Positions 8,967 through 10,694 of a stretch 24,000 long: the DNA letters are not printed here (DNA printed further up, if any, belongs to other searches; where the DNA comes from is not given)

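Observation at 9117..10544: Second HAL/PAL-superfamily gene with Gly-Thr-Gly in place of the MIO triad and Phe in place of the catalytic Tyr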

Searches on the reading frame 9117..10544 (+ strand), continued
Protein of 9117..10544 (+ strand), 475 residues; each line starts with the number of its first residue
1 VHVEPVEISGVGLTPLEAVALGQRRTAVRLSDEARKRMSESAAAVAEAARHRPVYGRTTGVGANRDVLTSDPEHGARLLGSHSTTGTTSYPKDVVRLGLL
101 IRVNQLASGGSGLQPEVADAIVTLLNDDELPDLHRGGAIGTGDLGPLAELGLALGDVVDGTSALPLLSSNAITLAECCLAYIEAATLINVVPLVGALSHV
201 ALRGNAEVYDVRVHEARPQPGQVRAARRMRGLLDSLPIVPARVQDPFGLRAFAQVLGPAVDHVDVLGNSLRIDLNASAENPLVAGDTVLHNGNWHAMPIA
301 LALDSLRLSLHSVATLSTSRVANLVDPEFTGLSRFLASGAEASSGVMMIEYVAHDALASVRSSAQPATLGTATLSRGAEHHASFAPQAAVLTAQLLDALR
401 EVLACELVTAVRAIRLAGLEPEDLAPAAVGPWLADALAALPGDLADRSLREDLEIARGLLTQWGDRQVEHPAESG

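Call 25: find_related_loci(query=A1, collection=genome_contigs, flank=8000)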
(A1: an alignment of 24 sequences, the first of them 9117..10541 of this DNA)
Query A1 (475 aa) in genome_contigs; peptide patterns used: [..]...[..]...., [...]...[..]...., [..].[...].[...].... (x = any residue, [..] = any of these).
599 stretches matched a pattern (row limit reached: there are more); 556 encode a relative of the query (tblastn E <= 1e-3); the best 80 are kept; 80 distinct loci.
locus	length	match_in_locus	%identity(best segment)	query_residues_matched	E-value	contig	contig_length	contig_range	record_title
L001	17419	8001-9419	95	3-475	0e+0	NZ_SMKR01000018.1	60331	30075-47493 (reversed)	Kribbella turkmenica strain 16K104 NODE_18_length_60331_cov_8.62544, whole genome shotgun sequence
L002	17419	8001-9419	93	3-475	0e+0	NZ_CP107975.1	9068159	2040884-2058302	Kribbella sp. NBC_00359 chromosome, complete genome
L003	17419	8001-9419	93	3-475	0e+0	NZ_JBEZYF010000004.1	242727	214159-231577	Kribbella sp. NPDC026596 NPDC026596_47_B5.ctg-0004, whole genome shotgun sequence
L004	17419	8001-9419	94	3-475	0e+0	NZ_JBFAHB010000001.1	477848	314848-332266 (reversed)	Kribbella sp. NPDC050820 NPDC050820_65_F6.ctg-0001, whole genome shotgun sequence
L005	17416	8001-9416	92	3-474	0e+0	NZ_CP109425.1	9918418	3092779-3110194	Kribbella sp. NBC_01505 chromosome, complete genome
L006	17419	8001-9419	92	3-475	0e+0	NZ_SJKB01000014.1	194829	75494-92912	Kribbella pittospori strain NRRL B-24813 NODE_14_length_194829_cov_18.9332_ID_4286, whole genome shotgun sequence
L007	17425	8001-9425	93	1-475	0e+0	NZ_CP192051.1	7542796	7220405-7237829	Kribbella sp. CA-247076 chromosome, complete genome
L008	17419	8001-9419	92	3-475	0e+0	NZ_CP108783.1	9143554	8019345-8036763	Kribbella sp. NBC_00889 chromosome, complete genome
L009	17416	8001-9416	92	3-474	0e+0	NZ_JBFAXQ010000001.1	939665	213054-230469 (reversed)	Kribbella sp. NPDC051952 NPDC051952_97_C11.ctg-0001, whole genome shotgun sequence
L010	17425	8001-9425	91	1-475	0e+0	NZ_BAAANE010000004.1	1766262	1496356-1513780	Kribbella alba strain JCM 14306 sequence04, whole genome shotgun sequence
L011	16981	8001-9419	91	3-475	0e+0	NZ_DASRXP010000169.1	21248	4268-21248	MAG: Kribbella sp. isolate SMAG_U12466 k141_298838, whole genome shotgun sequence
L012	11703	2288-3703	91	3-474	0e+0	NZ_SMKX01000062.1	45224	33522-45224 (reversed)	Kribbella antibiotica strain JCM 13523 NODE_62_length_45224_cov_48.6725, whole genome shotgun sequence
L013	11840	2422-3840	91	3-475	0e+0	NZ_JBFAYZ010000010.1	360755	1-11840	Kribbella sp. NPDC051718 NPDC051718_31_C11.ctg-0010, whole genome shotgun sequence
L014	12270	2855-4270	90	3-474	0e+0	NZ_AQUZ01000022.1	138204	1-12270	Kribbella catacumbae DSM 19601 A3ESDRAFT_scaffold_21.22_C, whole genome shotgun sequence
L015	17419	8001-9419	91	3-475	0e+0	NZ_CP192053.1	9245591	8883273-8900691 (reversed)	Kribbella sp. CA-245084 chromosome, complete genome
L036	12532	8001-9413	85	3-473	0e+0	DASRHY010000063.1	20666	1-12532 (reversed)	MAG TPA_asm: Kribbellaceae bacterium isolate SMAG_U10096 k141_2903103, whole genome shotgun sequence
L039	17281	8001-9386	68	3-464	0e+0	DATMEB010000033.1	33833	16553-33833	MAG TPA_asm: Nocardioidaceae bacterium isolate SMAG_U13424 k141_4234177, whole genome shotgun sequence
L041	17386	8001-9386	65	3-464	3e-178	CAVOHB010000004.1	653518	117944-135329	MAG: uncultured Actinomycetota bacterium isolate MFD00392.bin.1.411 genome assembly, contig: contig_41208, whole genome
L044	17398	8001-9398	60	8-469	5e-168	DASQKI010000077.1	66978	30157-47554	MAG TPA_asm: Nocardioidaceae bacterium isolate SMAG_U11908 k141_5272393, whole genome shotgun sequence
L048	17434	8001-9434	50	2-460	2e-123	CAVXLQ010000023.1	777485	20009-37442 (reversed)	MAG: uncultured Actinomycetota bacterium isolate MFD04935.bin.1.24 genome assembly, contig: contig_9651, whole genome sh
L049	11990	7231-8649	84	3-475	0e+0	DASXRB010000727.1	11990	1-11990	MAG TPA_asm: Kribbellaceae bacterium isolate SMAG_U4628 k141_357465, whole genome shotgun sequence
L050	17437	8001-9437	46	5-467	1e-110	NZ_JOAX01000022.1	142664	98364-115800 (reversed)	Streptomyces ochraceiscleroticus strain NRRL ISP-5594 contig22.1, whole genome shotgun sequence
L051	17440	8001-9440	46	3-465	3e-112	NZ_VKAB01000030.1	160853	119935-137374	Saccharothrix deserti strain BMP B8144 Scaffold23_1, whole genome shotgun sequence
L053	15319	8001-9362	48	28-465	3e-106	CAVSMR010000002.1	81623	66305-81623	MAG: uncultured Actinomycetota bacterium isolate MFD04935.bin.2.124 genome assembly, contig: contig_11968, whole genome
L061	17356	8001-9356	47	28-464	6e-104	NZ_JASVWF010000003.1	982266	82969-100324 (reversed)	Actinomycetospora termitidis strain Odt1-22 Assembly_contig_3, whole genome shotgun sequence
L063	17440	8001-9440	45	5-463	1e-103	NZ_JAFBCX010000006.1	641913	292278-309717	Lentzea nigeriaca strain DSM 45680 Ga0453997_06, whole genome shotgun sequence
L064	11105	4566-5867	47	6-420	3e-103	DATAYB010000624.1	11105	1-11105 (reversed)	MAG TPA_asm: Pseudonocardia sp. isolate SMAG_U5668 k141_2184232, whole genome shotgun sequence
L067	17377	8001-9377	44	6-471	6e-103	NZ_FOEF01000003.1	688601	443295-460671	Amycolatopsis saalfeldensis strain DSM 44993, whole genome shotgun sequence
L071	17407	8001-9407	49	8-460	1e-101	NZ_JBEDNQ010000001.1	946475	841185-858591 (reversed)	Pseudonocardia nematodicida strain JCM 31783 NODE_1_length_946475_cov_113.956651, whole genome shotgun sequence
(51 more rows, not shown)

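Call 32: search_protein_families(library=pfam, proteins=[L067:5767-7107:-, L067:7073-7918:-, L050:6430-7974:-, L053:6754-7716:-, L053:6006-6674:-, L041:7543-7938:+, L039:6202-7293:+, L063:9474-10487:+, L001:6485-7591:+], max_evalue=0.001)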
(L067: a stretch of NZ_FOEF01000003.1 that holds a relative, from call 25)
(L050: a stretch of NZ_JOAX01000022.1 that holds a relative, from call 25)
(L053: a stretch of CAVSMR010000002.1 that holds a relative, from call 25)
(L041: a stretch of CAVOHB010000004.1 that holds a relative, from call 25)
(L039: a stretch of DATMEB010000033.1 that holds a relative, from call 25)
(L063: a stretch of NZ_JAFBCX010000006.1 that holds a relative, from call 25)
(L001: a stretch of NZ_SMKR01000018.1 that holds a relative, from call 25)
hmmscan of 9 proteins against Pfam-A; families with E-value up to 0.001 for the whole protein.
L067:5767-7107:- (446 aa): 2 families
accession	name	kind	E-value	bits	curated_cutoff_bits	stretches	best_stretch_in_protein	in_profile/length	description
PF00083.30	Sugar_tr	-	6.3e-54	184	22.3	1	63-445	44-445/452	Sugar (and other) transporter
PF07690.21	MFS_1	-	3.7e-36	125.2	33.4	2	43-403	9-347/347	Major Facilitator Superfamily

L067:7073-7918:- (281 aa): 3 families
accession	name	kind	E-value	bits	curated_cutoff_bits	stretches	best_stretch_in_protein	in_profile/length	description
PF01418.23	HTH_6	-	5.4e-13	49.2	28.3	1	19-82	12-75/77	Helix-turn-helix domain, rpiR family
PF01380.27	SIS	-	2.3e-07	31.1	25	1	125-250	3-129/131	SIS domain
PF12802.13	MarR_2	-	0.00012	22.6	27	1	21-65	3-44/61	MarR family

L050:6430-7974:- (514 aa): 2 families
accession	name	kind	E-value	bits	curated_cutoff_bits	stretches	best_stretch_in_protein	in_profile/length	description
PF00083.30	Sugar_tr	-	7.3e-52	177.2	22.3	1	103-513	7-445/452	Sugar (and other) transporter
PF07690.21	MFS_1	-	9.6e-34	117.3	33.4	1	103-471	2-347/347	Major Facilitator Superfamily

L053:6754-7716:- (320 aa): 1 family
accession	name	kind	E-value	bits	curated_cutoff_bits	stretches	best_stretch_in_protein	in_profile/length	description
PF13365.12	Trypsin_2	-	0.00047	21.3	27.6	1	135-276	8-137/144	Trypsin-like peptidase domain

L053:6006-6674:- (222 aa): 1 family
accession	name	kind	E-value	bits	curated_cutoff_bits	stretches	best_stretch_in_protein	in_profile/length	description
PF09365.15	DUF2461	-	1.3e-51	176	22.8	1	11-209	2-208/208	Conserved hypothetical protein (DUF2461)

L041:7543-7938:+ (131 aa): 1 family
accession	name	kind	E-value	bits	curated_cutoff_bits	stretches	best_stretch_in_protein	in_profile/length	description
PF06262.17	Zincin_1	-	1.8e-31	108.4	22.4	1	42-129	1-96/97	Zincin-like metallopeptidase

L039:6202-7293:+ (363 aa): 4 families
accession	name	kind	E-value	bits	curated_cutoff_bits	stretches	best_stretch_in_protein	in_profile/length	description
PF13377.12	Peripla_BP_3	-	7.2e-34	117.7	26.5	1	199-356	1-167/167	Periplasmic binding protein-like domain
PF00532.27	Peripla_BP_1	-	2.6e-20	73.5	22.2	1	94-341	1-268/281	Periplasmic binding proteins and sugar binding domain of LacI family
PF00356.27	LacI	-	6e-14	52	27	1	38-83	1-46/46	Bacterial regulatory proteins, lacI family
PF13407.12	Peripla_BP_4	-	8.3e-08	32.5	35.1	1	97-300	1-217/258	Periplasmic binding protein domain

L063:9474-10487:+ (337 aa): 3 families
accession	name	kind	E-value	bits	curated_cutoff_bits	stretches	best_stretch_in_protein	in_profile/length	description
PF13602.12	ADH_zinc_N_2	-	2e-18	68.1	27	1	202-333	1-132/134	Zinc-binding dehydrogenase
PF00107.32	ADH_zinc_N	-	1.1e-14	54.9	31.8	1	172-282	3-116/129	Zinc-binding dehydrogenase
PF08240.17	ADH_N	-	3.3e-06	27.7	23.5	1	45-129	1-103/104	Alcohol dehydrogenase GroES-like domain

L001:6485-7591:+ (368 aa): 2 families
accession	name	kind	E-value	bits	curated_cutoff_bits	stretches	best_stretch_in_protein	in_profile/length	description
PF07683.19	CobW_C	-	5.3e-16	58.7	22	1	228-344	1-94/94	Cobalamin synthesis protein cobW C-terminal domain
PF02492.25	cobW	-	8.3e-05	22.7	20.7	1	61-179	53-155/180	CobW/HypB/UreG, nucleotide-binding domain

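Call 36: search_protein_families(library=ncbifam, proteins=[L071:1549-2439:-, L071:2404-4137:+, L071:4134-5354:+, L071:5351-6736:+, L071:6733-7941:+, L071:9452-11203:-, L061:9365-10006:-, L061:10017-11198:-], max_evalue=0.00001)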
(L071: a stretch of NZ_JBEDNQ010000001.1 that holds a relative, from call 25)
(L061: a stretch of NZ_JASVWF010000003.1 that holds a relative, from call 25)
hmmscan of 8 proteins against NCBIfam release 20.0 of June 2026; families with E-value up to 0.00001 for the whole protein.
L071:1549-2439:- (296 aa): 6 families
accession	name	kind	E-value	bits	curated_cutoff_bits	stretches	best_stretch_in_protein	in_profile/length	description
NF045644.1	TransRegBhcR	equivalog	3.5e-35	121.6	350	1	32-284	18-266/267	HTH-type transcriptional regulator BhcR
TIGR02431.1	pcaR_pcaU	subfamily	5.9e-26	91.3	284.75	1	62-264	31-227/248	beta-ketoadipate pathway transcriptional regulators, PcaR/PcaU/PobR family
NF008601.2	PRK11569.1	equivalog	7.7e-24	84.3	380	1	32-285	22-274/276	glyoxylate bypass operon transcriptional repressor IclR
NF007548.0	PRK10163.1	equivalog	1.4e-16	60.4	406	1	35-264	20-245/271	HTH-type transcriptional repressor AllR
NF011671.1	PRK15090.1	equivalog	3.6e-16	59.2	275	1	56-278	29-248/256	DNA-binding transcriptional regulator KdgR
NF007339.0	PRK09834.1-1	equivalog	2.6e-10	40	299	1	21-186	5-167/271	DNA-binding transcriptional regulator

L071:2404-4137:+ (577 aa): 3 families
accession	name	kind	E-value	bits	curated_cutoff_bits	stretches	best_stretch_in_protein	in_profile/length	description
TIGR01228.2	hutU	equivalog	2.3e-273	907.8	375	1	30-572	2-545/545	urocanate hydratase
NF058531.1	CH3_S_urocan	exception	5.7e-208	691.7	880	1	31-567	3-533/535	S-methyl thiourocanate hydratase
NF058530.1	thiouroc_hyd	equivalog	4.9e-196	652.5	930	1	39-569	2-531/535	thiourocanate hydratase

L071:4134-5354:+ (406 aa): 17 families
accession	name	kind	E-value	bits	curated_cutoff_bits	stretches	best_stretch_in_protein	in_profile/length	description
NF006770.0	PRK09290.1-4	equivalog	6.3e-187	621.2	372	1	2-402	3-399/403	allantoate amidohydrolase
NF006771.0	PRK09290.1-5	subfamily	2.5e-89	299.6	399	1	10-400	15-406/413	allantoate amidohydrolase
TIGR01879.1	hydantase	subfamily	7.2e-80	268.9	204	1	11-399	10-397/401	hydantoinase/carbamoylase family amidase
NF058540.1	Ncarbamyl_ErtE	equivalog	9.6e-75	251.7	520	1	7-400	13-411/418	N-carbamyl-l-glutamate amidohydrolase ErtE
NF006775.0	PRK09290.2-5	equivalog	4.5e-74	249.6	479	1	31-401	44-411/419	allantoate amidohydrolase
NF009527.0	PRK12891.1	subfamily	7.7e-73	245.9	461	1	6-401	13-418/426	Zn-dependent hydrolase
NF006772.0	PRK09290.2-1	subfamily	2.3e-70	237.5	424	1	3-401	16-413/430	allantoate amidohydrolase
NF006769.0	PRK09290.1-3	subfamily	2.4e-66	224.1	452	1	8-400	16-409/417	allantoate amidohydrolase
NF006768.0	PRK09290.1-1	equivalog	4.6e-65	220.1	532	1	10-400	15-404/411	allantoate deiminase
NF009529.0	PRK12893.1-2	equivalog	8e-61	206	508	1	21-401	27-405/411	Zn-dependent hydrolase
TIGR03176.1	AllC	equivalog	6.2e-59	199.7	597.75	1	10-400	11-399/406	allantoate deiminase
NF006773.0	PRK09290.2-2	equivalog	2.1e-53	181.7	584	1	44-400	56-413/419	allantoate amidohydrolase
NF009531.0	PRK12893.1-5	equivalog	1.6e-50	171.8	486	1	23-401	29-409/421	Zn-dependent hydrolase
NF009530.0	PRK12893.1-4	subfamily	5.4e-50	170.7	551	1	9-404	17-410/423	Zn-dependent hydrolase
NF010373.0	PRK13799.1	equivalog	5e-45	154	1087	1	46-402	227-585/591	unknown domain/N-carbamoyl-L-amino acid hydrolase fusion protein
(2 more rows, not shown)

L071:5351-6736:+ (461 aa): 22 families
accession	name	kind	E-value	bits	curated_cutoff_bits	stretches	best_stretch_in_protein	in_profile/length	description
NF006681.0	PRK09229.1-2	equivalog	1.7e-182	607.2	362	1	5-451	5-448/451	formimidoylglutamate deiminase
TIGR02022.1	hutF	equivalog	2e-142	475.1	413.05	1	6-451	3-454/455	formimidoylglutamate deiminase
NF006684.0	PRK09229.1-5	equivalog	1.2e-111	373.8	525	1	7-451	4-454/456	formimidoylglutamate deiminase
NF006683.0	PRK09229.1-4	equivalog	1.5e-94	317.5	654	1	7-451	10-456/457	formimidoylglutamate deiminase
NF006682.0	PRK09229.1-3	equivalog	1.7e-85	287.4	637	1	19-446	15-448/454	formimidoylglutamate deiminase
NF006680.0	PRK09229.1-1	equivalog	4.1e-79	266.4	810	1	20-435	20-443/460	formimidoylglutamate deiminase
NF006055.0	PRK08203.1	equivalog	1.7e-46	158.7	532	1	19-437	23-435/455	8-oxoguanine deaminase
NF009059.0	PRK12393.1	equivalog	1.6e-41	142.5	543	1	49-450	57-452/460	amidohydrolase family protein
NF006549.0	PRK09045.1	equivalog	1.5e-37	129.3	540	1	187-437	173-424/444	TRZ/ATZ family hydrolase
NF004701.0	PRK06038.1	equivalog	3.7e-32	111.6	609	1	203-438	178-412/432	N-ethylammeline chlorohydrolase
NF004801.0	PRK06151.1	subfamily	1.9e-27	96.2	416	1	50-433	54-443/491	chlorohydrolase family protein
NF005557.0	PRK07228.1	equivalog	2.2e-27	95.8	522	1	219-437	201-422/445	5'-deoxyadenosine deaminase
NF006252.0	PRK08393.1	equivalog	5.2e-27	94.9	617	1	216-436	188-407/424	N-ethylammeline chlorohydrolase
NF005540.0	PRK07203.1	equivalog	2.1e-25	89.3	444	1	49-432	54-418/444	putative aminohydrolase SsnA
NF006056.0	PRK08204.1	subfamily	1.3e-23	83.5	391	1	49-446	53-433/449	hypothetical protein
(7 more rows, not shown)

L071:6733-7941:+ (402 aa): 26 families (the best 25 are shown)
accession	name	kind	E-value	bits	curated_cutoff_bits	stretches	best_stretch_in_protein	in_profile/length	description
TIGR01224.1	hutI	equivalog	2.3e-105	352.5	298.15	1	29-385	3-375/377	imidazolonepropionase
NF006679.0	PRK09228.1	subfamily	3.4e-18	65.6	351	1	246-365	266-389/433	guanine deaminase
NF006056.0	PRK08204.1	subfamily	3.6e-18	65.6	391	1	23-131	18-120/449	hypothetical protein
NF006055.0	PRK08203.1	equivalog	4.9e-17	61.6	532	1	249-361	272-390/455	8-oxoguanine deaminase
NF051886.1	XaaProDiPepCaul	equivalog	2e-16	60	500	2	26-119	15-102/398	Xaa-Pro dipeptidase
TIGR02967.1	guan_deamin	equivalog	7.2e-15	54.9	375.4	1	248-361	243-360/401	guanine deaminase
NF004801.0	PRK06151.1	subfamily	1.5e-14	53.7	416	1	288-362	325-402/491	chlorohydrolase family protein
NF005557.0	PRK07228.1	equivalog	4.9e-12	45.3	522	0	27-79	19-71/445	5'-deoxyadenosine deaminase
NF006681.0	PRK09229.1-2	equivalog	2.2e-10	39.8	362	1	247-365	268-390/451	formimidoylglutamate deiminase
NF004636.0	PRK05985.1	subfamily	3.9e-10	39.1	408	1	30-73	18-61/398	amidohydrolase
NF006689.0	PRK09237.1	equivalog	8.1e-10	37.8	371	1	30-79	23-71/383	amidohydrolase/deacetylase family metallohydrolase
NF011989.0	PRK15446.2-5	equivalog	1.3e-09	37.3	565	0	26-72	17-62/385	alpha-D-ribose 1-methylphosphonate 5-triphosphate diphosphatase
NF011984.0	PRK15446.1-5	equivalog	1.8e-09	36.9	260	0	296-388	299-378/379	alpha-D-ribose 1-methylphosphonate 5-triphosphate diphosphatase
TIGR02318.1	phosphono_phnM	equivalog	3.2e-09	36.2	390.55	0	291-386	290-373/376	phosphonate metabolism protein PhnM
NF005759.0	PRK07583.1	equivalog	7e-09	34.8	403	0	25-78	36-88/438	cytosine deaminase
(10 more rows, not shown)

L071:9452-11203:- (583 aa): 6 families
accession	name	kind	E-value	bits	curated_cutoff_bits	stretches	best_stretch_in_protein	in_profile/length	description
NF050116.1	cyt_aa3_Actin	exception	8.6e-298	988.4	880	1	38-557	2-521/522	aa3-type cytochrome oxidase subunit I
TIGR02891.1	CtaD_CoxA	equivalog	8.7e-213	707.5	670.75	1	39-543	2-504/504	cytochrome c oxidase subunit I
TIGR02882.1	QoxB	equivalog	3.5e-162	541.2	1015.5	1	38-551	44-558/643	cytochrome aa3 quinol oxidase subunit I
TIGR02843.1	CyoB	equivalog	3.4e-156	521.4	1020.35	1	39-551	48-565/646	cytochrome o ubiquinol oxidase subunit I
NF011592.0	PRK15017.1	equivalog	8.2e-131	437.9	1271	1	39-550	49-564/663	cytochrome o ubiquinol oxidase subunit I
NF041075.1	quin_ox_SoxB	equivalog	7.5e-23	81.2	700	1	63-414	12-359/468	proton pump complex quinol oxidase subunit SoxB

L061:9365-10006:- (213 aa): 5 families
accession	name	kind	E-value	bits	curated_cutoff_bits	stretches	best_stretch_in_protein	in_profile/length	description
NF006015.0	PRK08154.1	subfamily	2.4e-09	36.8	204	1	12-95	13-96/314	anaerobic benzoate catabolism transcriptional regulator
NF007408.0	PRK09943.1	equivalog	2.9e-07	30.2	211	1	29-190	7-164/185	HTH-type transcriptional regulator PuuR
NF010465.0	PRK13890.1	equivalog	4.7e-07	29.9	96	1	33-106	9-82/121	conjugal transfer protein TrbA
NF041951.1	phage_RstR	subfamily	5.4e-06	26.6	80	1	31-94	4-67/108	RstR family transcriptional repressor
NF041677.1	trans_regClgR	equivalog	8.4e-06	25.8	170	0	27-93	6-72/113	transcriptional regulator ClgR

L061:10017-11198:- (393 aa): 19 families
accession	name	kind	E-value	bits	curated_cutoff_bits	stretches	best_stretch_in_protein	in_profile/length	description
NF008425.0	PRK11259.1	equivalog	1.7e-38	132.6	257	1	3-375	6-376/377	N-methyl-L-tryptophan oxidase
TIGR01373.1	soxB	subfamily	3.8e-36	124.8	529.45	1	3-380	32-405/407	sarcosine oxidase subunit beta family protein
TIGR01377.1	soxA_mon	subfamily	2.7e-31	108.7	479.65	1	4-376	3-377/381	amino oxidase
TIGR02352.1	thiamin_ThiO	equivalog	3.6e-28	98.7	250.8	1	4-356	1-349/351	glycine oxidase ThiO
NF001933.0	PRK00711.1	subfamily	1.4e-23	83.6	383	1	91-217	143-270/429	D-amino acid dehydrogenase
TIGR03377.1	glycerol3P_GlpA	equivalog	3.1e-14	52.4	552.8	1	3-232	1-232/530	anaerobic glycerol-3-phosphate dehydrogenase subunit GlpA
NF002480.1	PRK01747.1-1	equivalog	3.8e-13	48.7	540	1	3-324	250-566/645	bifunctional tRNA (5-methylaminomethyl-2-thiouridine)(34)-methyltransferase MnmC2/FAD-dependent 5-carboxymethylaminomethyl-2-thiouridine(34)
NF045637.1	carotdesatCrtDProt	equivalog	2.5e-11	42.8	580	1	147-204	222-279/485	1-hydroxycarotenoid 3,4-desaturase CrtD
NF050086.1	pipecolate_AmaA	exception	1.2e-10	40.6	600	1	3-50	27-73/425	L-pipecolate oxidase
NF009074.0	PRK12409.1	equivalog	3.8e-10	39.5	494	0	106-354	157-403/410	D-amino acid dehydrogenase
NF008313.0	PRK11101.1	equivalog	5.3e-10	38.5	425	1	3-207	10-216/548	anaerobic glycerol-3-phosphate dehydrogenase subunit A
NF008726.1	PRK11728.1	equivalog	1.1e-09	37.6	299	1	4-213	3-211/389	L-2-hydroxyglutarate oxidase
TIGR03197.1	MnmC_Cterm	equivalog_domain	1.7e-08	33.9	174.2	1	4-208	2-207/400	FAD-dependent 5-carboxymethylaminomethyl-2-thiouridine(34) oxidoreductase MnmC1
NF040813.1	pro_dh_Thprot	equivalog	4.6e-08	32.5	600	0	4-38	2-35/362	D-proline dehydrogenase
TIGR03364.1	HpnW_proposed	hypoth_equivalog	5.4e-08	32.3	285.1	0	3-207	2-200/365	TIGR03364 family FAD-dependent oxidoreductase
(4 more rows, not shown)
